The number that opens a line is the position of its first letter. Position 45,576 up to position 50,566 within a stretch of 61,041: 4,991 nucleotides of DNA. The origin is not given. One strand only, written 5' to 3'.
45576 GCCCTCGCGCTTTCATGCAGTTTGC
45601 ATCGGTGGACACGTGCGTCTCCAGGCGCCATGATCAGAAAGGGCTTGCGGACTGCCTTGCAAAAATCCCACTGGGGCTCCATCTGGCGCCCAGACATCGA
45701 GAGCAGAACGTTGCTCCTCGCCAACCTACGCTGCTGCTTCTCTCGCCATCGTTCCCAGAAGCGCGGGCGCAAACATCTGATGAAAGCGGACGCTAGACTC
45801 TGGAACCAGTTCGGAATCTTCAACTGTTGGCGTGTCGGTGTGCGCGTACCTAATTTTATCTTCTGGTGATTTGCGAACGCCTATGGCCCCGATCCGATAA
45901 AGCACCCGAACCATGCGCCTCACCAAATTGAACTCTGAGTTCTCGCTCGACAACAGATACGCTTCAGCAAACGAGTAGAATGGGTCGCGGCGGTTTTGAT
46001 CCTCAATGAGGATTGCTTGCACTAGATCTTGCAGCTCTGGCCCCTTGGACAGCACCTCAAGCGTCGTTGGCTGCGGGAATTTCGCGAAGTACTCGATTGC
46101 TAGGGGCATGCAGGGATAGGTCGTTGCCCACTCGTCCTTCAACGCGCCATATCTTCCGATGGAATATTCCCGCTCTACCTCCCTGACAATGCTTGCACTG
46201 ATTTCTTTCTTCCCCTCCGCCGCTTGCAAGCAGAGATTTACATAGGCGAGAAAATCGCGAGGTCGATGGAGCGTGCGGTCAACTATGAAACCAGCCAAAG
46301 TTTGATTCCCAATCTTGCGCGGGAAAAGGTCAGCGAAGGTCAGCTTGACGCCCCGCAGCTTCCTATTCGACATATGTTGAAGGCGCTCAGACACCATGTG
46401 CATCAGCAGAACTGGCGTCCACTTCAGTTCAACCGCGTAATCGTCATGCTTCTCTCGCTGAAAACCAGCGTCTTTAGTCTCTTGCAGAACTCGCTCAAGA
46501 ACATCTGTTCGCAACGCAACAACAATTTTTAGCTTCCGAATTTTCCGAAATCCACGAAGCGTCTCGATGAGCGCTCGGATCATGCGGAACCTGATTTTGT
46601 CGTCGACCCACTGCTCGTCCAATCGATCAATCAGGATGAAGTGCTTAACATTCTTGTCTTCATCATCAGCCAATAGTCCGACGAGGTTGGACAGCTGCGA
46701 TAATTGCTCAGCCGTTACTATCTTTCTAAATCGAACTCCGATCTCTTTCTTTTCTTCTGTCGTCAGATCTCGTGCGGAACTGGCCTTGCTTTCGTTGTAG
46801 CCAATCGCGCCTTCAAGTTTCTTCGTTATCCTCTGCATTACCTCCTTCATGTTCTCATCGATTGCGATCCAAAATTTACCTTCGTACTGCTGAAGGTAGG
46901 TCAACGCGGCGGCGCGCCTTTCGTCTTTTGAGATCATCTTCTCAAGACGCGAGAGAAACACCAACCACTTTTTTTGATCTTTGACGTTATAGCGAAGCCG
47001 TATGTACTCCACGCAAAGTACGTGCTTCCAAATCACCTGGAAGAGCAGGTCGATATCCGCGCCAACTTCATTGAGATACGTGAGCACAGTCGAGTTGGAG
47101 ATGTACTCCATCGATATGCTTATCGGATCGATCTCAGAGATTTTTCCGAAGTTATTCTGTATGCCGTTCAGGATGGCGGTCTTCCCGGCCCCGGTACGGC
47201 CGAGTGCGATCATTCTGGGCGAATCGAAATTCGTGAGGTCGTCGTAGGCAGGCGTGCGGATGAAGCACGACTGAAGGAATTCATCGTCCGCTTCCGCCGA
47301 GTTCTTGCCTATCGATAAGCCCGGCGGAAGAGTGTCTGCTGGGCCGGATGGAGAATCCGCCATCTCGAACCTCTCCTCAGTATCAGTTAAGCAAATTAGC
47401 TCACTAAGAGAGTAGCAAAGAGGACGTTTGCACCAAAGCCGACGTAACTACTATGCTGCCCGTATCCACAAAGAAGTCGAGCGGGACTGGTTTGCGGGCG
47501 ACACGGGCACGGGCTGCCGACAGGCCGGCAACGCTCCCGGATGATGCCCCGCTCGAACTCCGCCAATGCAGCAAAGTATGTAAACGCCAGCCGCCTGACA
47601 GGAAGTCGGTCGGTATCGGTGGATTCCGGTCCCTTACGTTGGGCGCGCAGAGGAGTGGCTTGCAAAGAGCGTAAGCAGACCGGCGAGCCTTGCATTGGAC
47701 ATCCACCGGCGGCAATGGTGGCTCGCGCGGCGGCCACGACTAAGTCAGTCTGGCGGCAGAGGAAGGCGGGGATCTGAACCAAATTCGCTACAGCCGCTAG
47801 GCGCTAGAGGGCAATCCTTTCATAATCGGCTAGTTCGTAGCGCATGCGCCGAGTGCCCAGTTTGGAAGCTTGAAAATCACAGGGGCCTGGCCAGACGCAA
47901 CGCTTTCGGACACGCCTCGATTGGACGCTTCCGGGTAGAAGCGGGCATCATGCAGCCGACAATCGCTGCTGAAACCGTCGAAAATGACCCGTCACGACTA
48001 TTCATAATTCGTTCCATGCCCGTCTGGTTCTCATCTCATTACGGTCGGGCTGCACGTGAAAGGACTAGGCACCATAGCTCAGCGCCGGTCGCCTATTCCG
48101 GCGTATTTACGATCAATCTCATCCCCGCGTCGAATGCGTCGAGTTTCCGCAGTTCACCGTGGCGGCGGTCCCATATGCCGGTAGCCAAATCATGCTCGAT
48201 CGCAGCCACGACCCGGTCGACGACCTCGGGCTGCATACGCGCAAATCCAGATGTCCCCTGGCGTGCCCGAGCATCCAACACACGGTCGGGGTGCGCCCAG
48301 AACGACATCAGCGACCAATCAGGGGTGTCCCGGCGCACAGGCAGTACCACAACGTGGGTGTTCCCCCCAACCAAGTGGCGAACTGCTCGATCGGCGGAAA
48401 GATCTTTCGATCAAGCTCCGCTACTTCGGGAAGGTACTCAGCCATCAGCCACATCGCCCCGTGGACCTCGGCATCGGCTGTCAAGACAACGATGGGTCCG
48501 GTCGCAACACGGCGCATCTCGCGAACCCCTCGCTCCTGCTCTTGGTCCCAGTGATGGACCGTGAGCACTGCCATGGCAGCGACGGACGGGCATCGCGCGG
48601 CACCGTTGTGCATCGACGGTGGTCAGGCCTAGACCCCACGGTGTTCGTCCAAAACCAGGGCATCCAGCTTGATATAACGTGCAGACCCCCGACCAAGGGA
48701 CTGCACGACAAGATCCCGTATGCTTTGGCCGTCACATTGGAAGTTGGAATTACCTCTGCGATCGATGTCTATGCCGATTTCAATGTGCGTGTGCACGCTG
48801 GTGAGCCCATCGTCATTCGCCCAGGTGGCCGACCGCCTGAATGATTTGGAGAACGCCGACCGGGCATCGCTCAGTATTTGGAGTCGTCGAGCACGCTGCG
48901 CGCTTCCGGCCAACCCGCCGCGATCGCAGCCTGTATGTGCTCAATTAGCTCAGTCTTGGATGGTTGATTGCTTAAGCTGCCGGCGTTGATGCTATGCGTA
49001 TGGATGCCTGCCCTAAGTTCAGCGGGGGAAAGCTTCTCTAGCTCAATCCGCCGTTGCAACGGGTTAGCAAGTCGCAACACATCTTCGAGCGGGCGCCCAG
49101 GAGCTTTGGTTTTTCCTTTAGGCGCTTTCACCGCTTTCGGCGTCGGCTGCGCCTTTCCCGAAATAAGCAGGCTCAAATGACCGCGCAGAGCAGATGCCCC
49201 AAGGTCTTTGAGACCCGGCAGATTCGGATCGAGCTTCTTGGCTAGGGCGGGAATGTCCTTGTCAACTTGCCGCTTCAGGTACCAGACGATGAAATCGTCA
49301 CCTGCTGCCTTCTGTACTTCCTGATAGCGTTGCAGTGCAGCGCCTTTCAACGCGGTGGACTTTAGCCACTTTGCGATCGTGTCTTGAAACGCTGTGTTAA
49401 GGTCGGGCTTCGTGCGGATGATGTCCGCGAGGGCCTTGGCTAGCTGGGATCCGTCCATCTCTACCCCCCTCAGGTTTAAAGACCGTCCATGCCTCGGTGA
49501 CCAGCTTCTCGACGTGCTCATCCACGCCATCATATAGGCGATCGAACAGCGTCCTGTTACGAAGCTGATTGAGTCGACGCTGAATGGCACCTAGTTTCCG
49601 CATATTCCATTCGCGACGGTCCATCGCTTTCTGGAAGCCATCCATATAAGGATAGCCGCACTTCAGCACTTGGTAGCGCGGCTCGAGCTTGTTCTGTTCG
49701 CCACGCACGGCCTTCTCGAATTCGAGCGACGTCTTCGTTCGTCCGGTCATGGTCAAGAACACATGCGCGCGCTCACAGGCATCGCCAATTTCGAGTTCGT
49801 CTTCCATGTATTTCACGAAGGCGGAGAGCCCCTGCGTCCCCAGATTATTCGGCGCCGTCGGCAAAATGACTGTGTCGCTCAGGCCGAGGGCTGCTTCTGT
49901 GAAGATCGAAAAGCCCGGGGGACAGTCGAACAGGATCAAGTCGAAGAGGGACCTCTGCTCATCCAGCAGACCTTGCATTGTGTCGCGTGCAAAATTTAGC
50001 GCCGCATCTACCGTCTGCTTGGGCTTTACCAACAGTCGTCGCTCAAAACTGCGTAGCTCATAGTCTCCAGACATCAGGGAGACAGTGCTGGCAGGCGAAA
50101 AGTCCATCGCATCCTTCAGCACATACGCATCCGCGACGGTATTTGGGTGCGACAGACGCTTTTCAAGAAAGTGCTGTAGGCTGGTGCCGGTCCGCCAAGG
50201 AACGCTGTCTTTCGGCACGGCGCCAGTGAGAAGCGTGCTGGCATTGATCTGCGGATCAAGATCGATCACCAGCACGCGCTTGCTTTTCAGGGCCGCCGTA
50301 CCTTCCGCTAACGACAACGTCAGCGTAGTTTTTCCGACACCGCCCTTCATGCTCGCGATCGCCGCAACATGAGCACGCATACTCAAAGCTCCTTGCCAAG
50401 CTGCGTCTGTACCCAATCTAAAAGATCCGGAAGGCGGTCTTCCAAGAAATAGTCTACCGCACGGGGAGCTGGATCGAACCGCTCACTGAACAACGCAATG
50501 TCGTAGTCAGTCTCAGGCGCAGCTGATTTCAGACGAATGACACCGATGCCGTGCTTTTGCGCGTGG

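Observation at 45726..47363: AT-rich stand-alone 545-aa P-loop NTPase: candidate single-gene defence or abortive-infection module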

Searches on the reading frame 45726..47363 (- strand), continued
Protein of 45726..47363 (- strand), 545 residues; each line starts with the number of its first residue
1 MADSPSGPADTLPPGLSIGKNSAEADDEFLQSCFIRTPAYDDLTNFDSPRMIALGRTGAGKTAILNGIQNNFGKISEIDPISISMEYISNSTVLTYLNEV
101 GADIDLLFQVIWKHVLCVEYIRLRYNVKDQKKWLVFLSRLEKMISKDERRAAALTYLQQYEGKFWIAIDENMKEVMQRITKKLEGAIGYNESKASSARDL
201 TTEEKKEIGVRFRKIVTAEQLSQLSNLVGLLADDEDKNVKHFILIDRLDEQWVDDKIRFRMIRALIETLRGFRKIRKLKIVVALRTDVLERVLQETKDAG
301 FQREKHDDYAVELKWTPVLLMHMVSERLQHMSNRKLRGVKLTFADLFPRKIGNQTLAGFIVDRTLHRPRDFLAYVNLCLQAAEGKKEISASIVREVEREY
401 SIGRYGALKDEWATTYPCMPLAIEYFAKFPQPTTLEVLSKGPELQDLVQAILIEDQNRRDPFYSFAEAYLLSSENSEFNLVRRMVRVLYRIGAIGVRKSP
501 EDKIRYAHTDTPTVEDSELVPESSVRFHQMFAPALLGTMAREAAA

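Call 93: find_encoding_contigs(protein=P0095, flank=10000, max_places=1)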
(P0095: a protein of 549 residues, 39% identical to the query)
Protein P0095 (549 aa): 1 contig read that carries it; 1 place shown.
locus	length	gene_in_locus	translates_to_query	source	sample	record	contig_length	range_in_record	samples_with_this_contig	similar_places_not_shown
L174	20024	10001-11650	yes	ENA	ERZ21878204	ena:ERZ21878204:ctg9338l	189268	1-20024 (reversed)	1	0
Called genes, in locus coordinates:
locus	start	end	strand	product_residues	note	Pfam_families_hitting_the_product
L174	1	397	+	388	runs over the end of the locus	PF13579:Glyco_trans_4_4, PF13439:Glyco_transf_4, PF20706:GT4-conflict (weak), PF00534:Glycos_transf_1, PF13692:Glyco_trans_1_4, PF13524:Glyco_trans_1_2 (weak)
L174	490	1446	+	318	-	PF01699:Na_Ca_ex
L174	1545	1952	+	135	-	PF02152:FolB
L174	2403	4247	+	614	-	PF01541:GIY-YIG, PF27096:UvrC_M, PF02151:UVR, PF22920:UvrC_RNaseH, PF08459:UvrC_RNaseH_dom, PF14520:HHH_5, PF12826:HHH_2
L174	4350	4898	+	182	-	PF01066:CDP-OH_P_transf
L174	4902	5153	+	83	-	PF02597:ThiS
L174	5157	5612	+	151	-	PF02391:MoaE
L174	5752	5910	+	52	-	-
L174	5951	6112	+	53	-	-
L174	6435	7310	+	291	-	PF04116:FA_hydroxylase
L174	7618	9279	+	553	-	PF03571:Peptidase_M49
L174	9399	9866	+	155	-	PF20101:DUF6491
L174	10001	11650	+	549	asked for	-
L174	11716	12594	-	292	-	PF01063:Aminotran_4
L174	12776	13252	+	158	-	PF01047:MarR, PF12802:MarR_2, PF13463:HTH_27, PF09339:HTH_IclR (faint), PF14947:HTH_45 (weak)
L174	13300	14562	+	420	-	PF04932:Wzy_C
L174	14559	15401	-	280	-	PF03807:F420_oxidored, PF14748:P5CR_dimer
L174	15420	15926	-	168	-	PF10722:YbjN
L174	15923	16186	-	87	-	PF04380:BMFP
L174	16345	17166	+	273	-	PF01790:LGT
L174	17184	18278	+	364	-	PF02636:Methyltransf_28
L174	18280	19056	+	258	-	PF02578:Cu-oxidase_4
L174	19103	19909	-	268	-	PF06468:Spond_N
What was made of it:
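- uvrC lies 5.7 kb away in L174 (call 93).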

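Call 94: find_encoding_contigs(protein=P0110, flank=10000, max_places=1)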
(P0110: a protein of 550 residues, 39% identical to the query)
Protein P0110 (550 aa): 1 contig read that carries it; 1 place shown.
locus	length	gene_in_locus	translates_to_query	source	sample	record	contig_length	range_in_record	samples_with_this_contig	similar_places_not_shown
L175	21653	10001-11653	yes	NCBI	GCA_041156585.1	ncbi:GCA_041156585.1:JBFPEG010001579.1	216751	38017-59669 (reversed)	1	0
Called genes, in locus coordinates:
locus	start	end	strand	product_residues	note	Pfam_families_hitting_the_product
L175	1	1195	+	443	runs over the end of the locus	PF00589:Phage_integrase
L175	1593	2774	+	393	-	-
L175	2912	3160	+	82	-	PF00196:GerE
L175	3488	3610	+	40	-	-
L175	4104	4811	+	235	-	-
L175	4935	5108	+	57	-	-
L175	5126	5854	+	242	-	PF04231:Endonuclease_1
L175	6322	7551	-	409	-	PF00589:Phage_integrase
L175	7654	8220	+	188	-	-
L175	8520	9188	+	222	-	PF01844:HNH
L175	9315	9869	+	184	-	PF00239:Resolvase, PF02796:HTH_7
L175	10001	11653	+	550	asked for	PF20720:nSTAND3 (faint)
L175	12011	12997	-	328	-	PF08240:ADH_N, PF00107:ADH_zinc_N, PF13602:ADH_zinc_N_2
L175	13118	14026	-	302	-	PF00126:HTH_1, PF03466:LysR_substrate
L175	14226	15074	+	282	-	PF00378:ECH_1, PF16113:ECH_2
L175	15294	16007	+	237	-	PF04055:Radical_SAM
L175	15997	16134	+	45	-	-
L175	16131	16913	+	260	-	PF27522:YDMC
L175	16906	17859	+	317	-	PF00296:Bac_luciferase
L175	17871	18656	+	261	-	PF00106:adh_short, PF01370:Epimerase (weak), PF08659:KR (weak), PF13561:adh_short_C2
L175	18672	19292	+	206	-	PF02525:Flavodoxin_2, PF03358:FMN_red (weak)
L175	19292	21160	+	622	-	PF00999:Na_H_Exchanger, PF02254:TrkA_N, PF27452:KefB_C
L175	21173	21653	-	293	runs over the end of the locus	PF00126:HTH_1, PF03466:LysR_substrate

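Call 95: find_encoding_contigs(protein=P0117, flank=10000, max_places=1)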
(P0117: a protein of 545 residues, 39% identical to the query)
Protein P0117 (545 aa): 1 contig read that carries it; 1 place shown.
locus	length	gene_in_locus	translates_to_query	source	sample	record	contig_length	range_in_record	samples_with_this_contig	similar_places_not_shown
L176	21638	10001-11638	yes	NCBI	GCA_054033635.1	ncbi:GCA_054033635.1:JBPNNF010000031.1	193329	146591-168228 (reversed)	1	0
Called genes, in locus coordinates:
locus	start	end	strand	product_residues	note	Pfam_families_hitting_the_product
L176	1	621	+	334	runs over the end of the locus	PF13439:Glyco_transf_4, PF13579:Glyco_trans_4_4 (faint), PF13524:Glyco_trans_1_2 (faint), PF20706:GT4-conflict (weak), PF00534:Glycos_transf_1, PF13692:Glyco_trans_1_4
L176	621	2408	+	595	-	PF13522:GATase_6, PF13537:GATase_7, PF00733:Asn_synthase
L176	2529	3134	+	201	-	PF13098:Thioredoxin_2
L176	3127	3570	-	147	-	PF07378:FlbT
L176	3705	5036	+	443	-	PF01979:Amidohydro_1, PF12890:DHOase, PF07969:Amidohydro_3 (weak)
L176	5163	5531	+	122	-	-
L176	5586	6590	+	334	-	PF08240:ADH_N, PF00107:ADH_zinc_N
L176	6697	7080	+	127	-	-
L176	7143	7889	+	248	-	PF23310:TPR_27 (faint), PF08238:Sel1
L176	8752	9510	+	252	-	-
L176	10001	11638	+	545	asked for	-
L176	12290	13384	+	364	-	PF04143:Sulf_transp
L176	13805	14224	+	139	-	PF04982:TM_HPP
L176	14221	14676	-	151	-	PF02639:DUF188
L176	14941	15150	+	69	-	PF00313:CSD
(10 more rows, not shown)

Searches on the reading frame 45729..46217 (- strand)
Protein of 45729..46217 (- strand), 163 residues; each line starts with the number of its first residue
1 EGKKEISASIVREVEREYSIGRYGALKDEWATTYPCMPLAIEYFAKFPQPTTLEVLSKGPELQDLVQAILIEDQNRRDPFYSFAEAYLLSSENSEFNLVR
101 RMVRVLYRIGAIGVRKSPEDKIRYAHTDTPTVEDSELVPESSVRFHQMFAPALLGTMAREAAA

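Call 80: predict_structure(alignment_id=A5)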
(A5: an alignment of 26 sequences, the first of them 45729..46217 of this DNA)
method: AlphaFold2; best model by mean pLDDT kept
length: 163 residues; sequences in the alignment: 26
mean_pLDDT: 92.3   pTM: 0.86
mean pLDDT of the five models: 92.3, 92.0, 91.5, 91.3, 91.0
residues with pLDDT >= 90: 140; 70-90: 14; 50-70: 9; < 50: 0
segments of 3 or more residues with pLDDT < 50: none
pLDDT, mean of each block of 10 residues (from residue 1): 86 93 96 95 95 97 97 93 93 89 97 96 95 95 96 74 55
secondary structure, 60 per line:
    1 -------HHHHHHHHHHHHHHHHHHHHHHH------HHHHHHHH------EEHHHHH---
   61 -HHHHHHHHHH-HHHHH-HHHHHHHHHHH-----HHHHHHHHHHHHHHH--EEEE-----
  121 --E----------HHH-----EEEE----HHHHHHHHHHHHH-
elements in order: H8-30 H37-44 H53-57 H62-71 H73-77 H79-89 H95-109 E112-115 E142-145 H150-162

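Call 83: fold_search(model_id=the predicted structure, library=pdb)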
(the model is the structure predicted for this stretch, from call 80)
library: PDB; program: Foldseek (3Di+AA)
matches with E <= 10: 72; with E <= 0.001: 0
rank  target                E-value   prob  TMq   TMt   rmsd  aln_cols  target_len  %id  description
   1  4zzl_A                6.2e-01  0.28  0.27  0.30  14.5       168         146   11  MexR R21W derepressor mutant causing multidrug resistance in P. aeruginosa by mexAB-oprM efflux pump expression (released 2016-07-27)
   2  9kpu_A                1.1e+00  0.06  0.16  0.09  16.1       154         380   12  Crystal structure of FrazP2 in complex with forazoline C (released 2025-05-21)
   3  5jbr_B                1.8e+00  0.10  0.20  0.22  15.7       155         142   15  Crystal structure of uncharacterized protein Bcav_2135 from Beutenbergia cavernae (released 2016-04-20)
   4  3c2p_A                2.1e+00  0.06  0.21  0.05  15.1       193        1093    9  X-ray crystal structure of the N4 mini-vRNAP P1 promoter complex (released 2008-12-09)
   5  8bv0_A                2.4e+00  0.38  0.36  0.19   5.4       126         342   10  Binary complex between the NB-ARC domain from the Tomato immune receptor NRC1 and the SPRY domain-containing effector  (released 2022-12-21)
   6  7ccj_B                2.5e+00  0.18  0.32  0.32   8.0       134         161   13  Sulfur binding domain of SprMcrA complexed with phosphorothioated DNA (released 2020-07-08)
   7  4ulw_B                2.6e+00  0.12  0.28  0.29  12.6       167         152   15  Crystal structure of the ROQ-domain of human ROQUIN1 (released 2015-01-14)
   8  7cc9_B                2.7e+00  0.18  0.35  0.35   8.0       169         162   12  Sulfur binding domain of SprMcrA complexed with phosphorothioated DNA (released 2020-07-08)
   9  8rd8_Dm               3.0e+00  0.05  0.21  0.19  13.6       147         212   14  Cryo-EM structure of P. urativorans 70S ribosome in complex with hibernation factors Balon and RaiA (structure 1). (released 2024-02-21)
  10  2ns0                  3.2e+00  0.14  0.21  0.37  10.4        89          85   13  Crystal structure of protein RHA04536 from Rhodococcus sp (released 2006-12-05)
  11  3mex_A                3.2e+00  0.11  0.29  0.32  14.2       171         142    9  Crystal structure of MexR in oxidized state (released 2010-07-28)
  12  7ccj_A                3.7e+00  0.16  0.32  0.32   7.5       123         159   13  Sulfur binding domain of SprMcrA complexed with phosphorothioated DNA (released 2020-07-08)
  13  4zzl_B                3.7e+00  0.11  0.28  0.33  13.8       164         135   12  MexR R21W derepressor mutant causing multidrug resistance in P. aeruginosa by mexAB-oprM efflux pump expression (released 2016-07-27)
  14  5fb2_A                3.7e+00  0.08  0.22  0.25  10.8       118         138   10  S. aureus MepR F27L Mutant bound to oligodeoxyribonucleotide (released 2016-12-14)
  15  2e8g_A                3.7e+00  0.06  0.22  0.17  14.1       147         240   16  The structure of protein from P. horikoshii at 1.7 angstrom resolution (released 2008-01-22)
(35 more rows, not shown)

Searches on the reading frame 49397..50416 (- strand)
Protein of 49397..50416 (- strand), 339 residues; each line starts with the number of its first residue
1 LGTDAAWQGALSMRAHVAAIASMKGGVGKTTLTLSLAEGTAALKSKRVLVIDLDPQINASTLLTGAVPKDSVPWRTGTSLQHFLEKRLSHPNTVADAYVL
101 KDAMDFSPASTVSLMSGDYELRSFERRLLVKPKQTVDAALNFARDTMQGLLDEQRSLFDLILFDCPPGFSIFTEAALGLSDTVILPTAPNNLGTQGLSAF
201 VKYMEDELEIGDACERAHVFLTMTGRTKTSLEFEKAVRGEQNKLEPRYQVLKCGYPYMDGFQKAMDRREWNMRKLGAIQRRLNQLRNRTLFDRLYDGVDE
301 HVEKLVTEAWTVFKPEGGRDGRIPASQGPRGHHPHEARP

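Call 73: search_protein_families(library=padloc, proteins=[window:49397-50416:-], max_evalue=0.01)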
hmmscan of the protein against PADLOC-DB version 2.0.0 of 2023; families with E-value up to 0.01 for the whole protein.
window:49397-50416:- (339 aa): 2 families
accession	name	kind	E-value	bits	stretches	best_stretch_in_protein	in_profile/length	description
PDLC04559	PDC-M28B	-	1.2e-06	25.8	1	13-54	126-166/438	-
PDLC04560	PDC-M28B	-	0.0081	13.6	0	19-55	18-53/327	-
